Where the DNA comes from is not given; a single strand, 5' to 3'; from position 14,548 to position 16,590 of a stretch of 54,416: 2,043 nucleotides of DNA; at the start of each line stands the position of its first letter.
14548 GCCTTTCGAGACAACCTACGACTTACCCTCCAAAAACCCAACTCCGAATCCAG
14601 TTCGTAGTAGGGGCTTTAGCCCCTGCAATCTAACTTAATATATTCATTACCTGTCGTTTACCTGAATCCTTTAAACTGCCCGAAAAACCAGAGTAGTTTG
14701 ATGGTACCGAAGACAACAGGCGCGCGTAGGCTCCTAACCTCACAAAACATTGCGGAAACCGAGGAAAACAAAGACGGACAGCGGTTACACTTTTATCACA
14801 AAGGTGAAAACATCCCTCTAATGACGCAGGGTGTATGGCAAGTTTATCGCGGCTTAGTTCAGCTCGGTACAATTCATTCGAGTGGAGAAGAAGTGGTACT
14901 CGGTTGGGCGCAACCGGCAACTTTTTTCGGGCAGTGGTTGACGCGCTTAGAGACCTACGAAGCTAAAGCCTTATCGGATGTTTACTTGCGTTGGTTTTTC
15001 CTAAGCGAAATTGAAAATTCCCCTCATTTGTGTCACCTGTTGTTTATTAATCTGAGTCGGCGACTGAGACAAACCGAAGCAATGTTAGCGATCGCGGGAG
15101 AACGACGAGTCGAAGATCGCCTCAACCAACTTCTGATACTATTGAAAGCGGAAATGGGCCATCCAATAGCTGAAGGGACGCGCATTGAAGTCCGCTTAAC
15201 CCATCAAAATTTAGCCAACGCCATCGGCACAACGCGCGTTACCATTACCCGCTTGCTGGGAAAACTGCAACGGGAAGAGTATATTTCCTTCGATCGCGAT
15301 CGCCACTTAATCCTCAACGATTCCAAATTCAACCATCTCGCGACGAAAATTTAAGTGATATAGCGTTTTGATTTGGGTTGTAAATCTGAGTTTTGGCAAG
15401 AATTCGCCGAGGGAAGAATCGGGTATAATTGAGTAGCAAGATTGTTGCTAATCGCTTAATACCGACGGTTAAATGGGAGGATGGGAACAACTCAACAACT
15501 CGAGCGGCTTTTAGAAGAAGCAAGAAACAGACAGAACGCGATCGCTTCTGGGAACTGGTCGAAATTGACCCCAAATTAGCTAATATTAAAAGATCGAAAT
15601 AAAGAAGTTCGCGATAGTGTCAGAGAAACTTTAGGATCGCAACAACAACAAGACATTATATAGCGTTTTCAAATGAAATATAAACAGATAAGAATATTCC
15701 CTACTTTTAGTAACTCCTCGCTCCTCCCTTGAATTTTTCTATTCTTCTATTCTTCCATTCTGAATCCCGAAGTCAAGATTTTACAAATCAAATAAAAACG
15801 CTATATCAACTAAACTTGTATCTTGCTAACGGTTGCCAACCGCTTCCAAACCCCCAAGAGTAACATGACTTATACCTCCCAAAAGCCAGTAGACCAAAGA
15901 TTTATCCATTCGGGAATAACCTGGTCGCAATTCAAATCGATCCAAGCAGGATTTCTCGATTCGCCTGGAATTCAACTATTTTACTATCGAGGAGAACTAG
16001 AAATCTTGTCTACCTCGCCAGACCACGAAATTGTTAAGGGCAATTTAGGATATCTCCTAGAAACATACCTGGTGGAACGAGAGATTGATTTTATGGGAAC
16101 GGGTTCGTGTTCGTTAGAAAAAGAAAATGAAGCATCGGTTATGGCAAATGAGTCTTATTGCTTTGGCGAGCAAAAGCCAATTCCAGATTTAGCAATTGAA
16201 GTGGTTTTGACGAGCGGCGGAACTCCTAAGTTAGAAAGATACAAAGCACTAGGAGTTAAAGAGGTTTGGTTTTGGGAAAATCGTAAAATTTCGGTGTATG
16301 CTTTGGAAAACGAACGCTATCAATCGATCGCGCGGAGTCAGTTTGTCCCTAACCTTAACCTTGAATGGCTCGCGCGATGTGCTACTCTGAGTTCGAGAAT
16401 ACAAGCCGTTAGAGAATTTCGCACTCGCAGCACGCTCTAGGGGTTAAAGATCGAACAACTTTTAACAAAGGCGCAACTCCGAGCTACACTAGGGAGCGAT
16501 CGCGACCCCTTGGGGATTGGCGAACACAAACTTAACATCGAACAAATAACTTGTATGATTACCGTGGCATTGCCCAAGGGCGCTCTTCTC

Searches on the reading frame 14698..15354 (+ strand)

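Call 9: search_protein_families(library=pfam, proteins=[window:14698-15354:+], max_evalue=0.01)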
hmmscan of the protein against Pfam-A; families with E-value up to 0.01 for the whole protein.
window:14698-15354:+ (218 aa): 2 families
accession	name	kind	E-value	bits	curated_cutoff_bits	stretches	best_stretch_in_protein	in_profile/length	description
PF13545.12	HTH_Crp_2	-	1.3e-13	51.1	27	1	141-208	2-63/70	Crp-like helix-turn-helix domain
PF00325.26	Crp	-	1.4e-10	41.1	21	1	166-193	2-29/32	Bacterial regulatory proteins, crp family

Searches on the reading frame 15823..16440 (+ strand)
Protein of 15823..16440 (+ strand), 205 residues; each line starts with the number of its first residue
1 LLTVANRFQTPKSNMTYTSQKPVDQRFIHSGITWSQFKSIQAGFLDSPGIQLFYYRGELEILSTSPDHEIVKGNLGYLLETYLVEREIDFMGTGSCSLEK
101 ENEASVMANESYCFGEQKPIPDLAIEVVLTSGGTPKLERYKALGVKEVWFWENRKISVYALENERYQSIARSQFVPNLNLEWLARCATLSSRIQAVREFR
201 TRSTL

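Call 9: search_protein_families(library=pfam, proteins=[window:15823-16440:+], max_evalue=0.01)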
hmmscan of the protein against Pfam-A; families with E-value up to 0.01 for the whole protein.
window:15823-16440:+ (205 aa): 1 family
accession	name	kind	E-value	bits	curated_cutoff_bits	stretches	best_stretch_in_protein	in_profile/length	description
PF05685.18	Uma2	-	3.3e-14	53.2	27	1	34-180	1-160/172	Putative restriction endonuclease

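Call 87: search_protein_families(library=padloc, proteins=[window:15823-16440:+], max_evalue=0.001)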
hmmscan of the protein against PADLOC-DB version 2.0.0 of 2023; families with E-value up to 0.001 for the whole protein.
window:15823-16440:+ (205 aa): 3 families
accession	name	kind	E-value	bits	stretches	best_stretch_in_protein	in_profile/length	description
PDLC04943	PDC-S17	-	5.1e-70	232.9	1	18-202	9-194/199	-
PDLC04832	PDC-S03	-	4.1e-06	24.7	1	63-168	37-160/188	-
PDLC04833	PDC-S03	-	0.00016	19.2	1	101-168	105-178/207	-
